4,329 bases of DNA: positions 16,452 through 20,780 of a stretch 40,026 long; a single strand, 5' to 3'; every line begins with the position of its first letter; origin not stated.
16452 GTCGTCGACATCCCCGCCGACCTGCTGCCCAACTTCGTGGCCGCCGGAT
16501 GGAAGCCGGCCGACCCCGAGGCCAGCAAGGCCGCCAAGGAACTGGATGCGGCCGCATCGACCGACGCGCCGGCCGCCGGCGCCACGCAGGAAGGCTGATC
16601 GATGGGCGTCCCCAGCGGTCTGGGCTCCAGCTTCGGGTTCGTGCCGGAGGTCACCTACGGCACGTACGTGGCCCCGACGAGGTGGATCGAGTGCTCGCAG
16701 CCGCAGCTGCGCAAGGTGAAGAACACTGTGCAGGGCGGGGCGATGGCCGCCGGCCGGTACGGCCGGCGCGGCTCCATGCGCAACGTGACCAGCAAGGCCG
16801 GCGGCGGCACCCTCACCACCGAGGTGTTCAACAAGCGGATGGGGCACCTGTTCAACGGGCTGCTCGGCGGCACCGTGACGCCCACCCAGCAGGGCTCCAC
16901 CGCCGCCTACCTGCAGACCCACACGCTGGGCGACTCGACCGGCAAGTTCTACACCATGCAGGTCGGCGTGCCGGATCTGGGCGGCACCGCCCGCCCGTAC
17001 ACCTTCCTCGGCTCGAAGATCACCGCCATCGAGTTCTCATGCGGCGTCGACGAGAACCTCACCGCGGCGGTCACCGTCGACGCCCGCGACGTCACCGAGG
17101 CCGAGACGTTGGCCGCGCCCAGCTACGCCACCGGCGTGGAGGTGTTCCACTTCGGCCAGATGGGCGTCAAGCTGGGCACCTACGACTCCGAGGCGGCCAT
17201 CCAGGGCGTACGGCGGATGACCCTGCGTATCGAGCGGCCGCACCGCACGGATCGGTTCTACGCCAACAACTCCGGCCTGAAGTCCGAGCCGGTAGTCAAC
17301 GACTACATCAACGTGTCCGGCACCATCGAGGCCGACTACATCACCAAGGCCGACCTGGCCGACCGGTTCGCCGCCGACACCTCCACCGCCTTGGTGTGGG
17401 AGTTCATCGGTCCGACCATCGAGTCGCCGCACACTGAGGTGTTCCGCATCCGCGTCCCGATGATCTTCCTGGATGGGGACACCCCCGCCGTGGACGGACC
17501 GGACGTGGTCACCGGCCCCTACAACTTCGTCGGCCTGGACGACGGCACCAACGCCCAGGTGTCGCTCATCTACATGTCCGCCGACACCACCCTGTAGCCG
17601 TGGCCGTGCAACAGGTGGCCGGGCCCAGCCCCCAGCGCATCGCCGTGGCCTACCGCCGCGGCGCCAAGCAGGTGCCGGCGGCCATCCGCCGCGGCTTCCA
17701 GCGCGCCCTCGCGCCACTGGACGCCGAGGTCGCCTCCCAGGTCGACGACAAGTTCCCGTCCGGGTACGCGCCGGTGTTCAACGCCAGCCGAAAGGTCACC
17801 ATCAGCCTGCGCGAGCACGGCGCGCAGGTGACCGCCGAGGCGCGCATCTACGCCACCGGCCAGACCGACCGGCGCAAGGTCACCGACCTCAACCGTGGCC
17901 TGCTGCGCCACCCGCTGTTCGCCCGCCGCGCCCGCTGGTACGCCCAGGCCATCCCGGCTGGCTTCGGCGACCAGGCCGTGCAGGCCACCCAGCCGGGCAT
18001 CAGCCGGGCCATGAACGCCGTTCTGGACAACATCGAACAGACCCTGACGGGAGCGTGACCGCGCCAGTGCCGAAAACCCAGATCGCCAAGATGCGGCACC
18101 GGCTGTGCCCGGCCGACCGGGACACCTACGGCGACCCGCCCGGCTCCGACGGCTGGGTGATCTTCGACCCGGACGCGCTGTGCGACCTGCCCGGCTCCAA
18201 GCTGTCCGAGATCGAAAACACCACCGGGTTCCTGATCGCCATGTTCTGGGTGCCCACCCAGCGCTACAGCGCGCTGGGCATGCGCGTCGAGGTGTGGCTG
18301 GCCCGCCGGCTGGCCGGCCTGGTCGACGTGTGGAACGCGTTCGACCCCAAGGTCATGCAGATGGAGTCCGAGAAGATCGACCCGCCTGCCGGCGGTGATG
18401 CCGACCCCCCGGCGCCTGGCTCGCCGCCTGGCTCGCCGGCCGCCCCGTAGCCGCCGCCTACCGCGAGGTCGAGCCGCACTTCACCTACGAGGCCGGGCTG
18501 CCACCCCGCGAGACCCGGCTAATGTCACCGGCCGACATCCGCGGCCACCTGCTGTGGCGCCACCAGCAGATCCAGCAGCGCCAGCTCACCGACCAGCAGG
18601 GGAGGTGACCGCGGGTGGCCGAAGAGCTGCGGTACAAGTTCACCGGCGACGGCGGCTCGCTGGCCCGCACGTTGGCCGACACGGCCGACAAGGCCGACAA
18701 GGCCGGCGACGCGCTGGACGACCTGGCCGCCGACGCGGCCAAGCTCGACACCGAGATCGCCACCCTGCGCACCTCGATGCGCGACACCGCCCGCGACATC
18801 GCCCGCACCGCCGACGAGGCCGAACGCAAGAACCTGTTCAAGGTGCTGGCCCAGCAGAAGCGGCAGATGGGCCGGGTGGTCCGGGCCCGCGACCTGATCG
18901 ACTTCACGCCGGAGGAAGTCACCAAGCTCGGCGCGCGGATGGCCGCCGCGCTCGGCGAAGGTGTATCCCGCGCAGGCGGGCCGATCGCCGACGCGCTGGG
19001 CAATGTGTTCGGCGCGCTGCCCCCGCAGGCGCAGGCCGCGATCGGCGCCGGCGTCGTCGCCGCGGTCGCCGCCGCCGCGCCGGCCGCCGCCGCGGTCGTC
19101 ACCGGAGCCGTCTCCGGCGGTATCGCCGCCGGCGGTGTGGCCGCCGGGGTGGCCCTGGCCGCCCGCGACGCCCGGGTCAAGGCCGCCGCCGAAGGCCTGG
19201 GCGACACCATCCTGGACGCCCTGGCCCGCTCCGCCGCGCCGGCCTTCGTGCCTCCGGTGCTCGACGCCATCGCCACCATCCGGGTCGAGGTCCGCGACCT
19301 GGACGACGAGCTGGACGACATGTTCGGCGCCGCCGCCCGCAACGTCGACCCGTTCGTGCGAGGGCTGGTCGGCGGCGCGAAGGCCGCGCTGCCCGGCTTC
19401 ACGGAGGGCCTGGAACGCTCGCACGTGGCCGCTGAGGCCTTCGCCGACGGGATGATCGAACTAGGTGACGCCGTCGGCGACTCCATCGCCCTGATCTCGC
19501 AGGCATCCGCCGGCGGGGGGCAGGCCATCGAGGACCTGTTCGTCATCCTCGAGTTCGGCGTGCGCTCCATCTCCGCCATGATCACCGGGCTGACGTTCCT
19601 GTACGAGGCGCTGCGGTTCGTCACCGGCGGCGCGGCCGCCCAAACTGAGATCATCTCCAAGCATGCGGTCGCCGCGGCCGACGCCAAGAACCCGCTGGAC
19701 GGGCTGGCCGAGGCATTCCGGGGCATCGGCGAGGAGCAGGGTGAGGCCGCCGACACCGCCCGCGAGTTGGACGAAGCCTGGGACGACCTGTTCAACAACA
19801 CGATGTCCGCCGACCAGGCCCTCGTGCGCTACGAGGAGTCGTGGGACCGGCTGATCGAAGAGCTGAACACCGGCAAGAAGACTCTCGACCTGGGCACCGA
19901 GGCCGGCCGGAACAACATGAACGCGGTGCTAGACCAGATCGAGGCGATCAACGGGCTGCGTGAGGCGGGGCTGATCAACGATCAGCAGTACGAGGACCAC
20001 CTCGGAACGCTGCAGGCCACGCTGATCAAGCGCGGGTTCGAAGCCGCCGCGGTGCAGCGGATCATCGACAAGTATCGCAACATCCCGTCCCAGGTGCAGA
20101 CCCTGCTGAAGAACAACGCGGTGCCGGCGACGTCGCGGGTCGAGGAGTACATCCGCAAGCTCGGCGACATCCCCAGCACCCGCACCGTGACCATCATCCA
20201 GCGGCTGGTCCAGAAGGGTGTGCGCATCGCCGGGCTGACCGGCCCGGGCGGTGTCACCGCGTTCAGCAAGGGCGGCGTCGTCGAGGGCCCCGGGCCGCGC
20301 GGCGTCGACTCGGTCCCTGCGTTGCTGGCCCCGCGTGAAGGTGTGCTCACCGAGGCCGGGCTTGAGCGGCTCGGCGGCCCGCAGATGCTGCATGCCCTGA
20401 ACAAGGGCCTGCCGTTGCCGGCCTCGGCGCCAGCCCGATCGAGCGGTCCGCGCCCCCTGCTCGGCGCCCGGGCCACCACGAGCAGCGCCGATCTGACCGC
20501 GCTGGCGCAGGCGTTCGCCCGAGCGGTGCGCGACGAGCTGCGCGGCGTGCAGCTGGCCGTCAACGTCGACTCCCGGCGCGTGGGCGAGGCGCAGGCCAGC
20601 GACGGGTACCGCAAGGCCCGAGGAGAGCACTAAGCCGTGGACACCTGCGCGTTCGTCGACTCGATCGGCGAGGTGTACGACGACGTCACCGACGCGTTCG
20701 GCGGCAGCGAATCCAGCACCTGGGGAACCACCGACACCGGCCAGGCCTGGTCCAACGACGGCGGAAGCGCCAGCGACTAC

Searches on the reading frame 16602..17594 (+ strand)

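Call 10: search_protein_families(library=phrogs, proteins=[window:16602-17594:+], max_evalue=0.001)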
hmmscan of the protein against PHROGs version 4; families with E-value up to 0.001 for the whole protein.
window:16602-17594:+ (331 aa): 1 family
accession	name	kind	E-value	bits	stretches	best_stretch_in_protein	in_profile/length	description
phrog_290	-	tail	2.3e-25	90.8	1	5-323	15-330/411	minor tail protein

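Call 72: search_protein_families(library=pfam, proteins=[window:16602-17594:+], max_evalue=0.001)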
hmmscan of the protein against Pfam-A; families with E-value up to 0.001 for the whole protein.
window:16602-17594:+ (331 aa): 1 family
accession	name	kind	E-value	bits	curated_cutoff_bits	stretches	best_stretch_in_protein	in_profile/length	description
PF18906.5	Phage_tube_2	-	4.1e-25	89.3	27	1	7-310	2-265/266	Phage tail tube protein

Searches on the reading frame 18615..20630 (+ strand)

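Call 10: search_protein_families(library=phrogs, proteins=[window:18615-20630:+], max_evalue=0.001)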
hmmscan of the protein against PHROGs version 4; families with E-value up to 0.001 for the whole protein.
window:18615-20630:+ (672 aa): 3 families
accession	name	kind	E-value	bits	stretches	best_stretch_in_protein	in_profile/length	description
phrog_34159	-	unknown function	3.6e-53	182.2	1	23-629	24-640/677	-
phrog_7078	-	unknown function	6.1e-05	22.1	1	549-586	1086-1122/1179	-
phrog_13339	-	tail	8e-05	20.9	1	339-469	646-774/2156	tail length tape measure protein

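Call 72: search_protein_families(library=pfam, proteins=[window:18615-20630:+], max_evalue=0.001)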
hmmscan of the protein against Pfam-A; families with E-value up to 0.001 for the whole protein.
window:18615-20630:+ (672 aa): 0 families
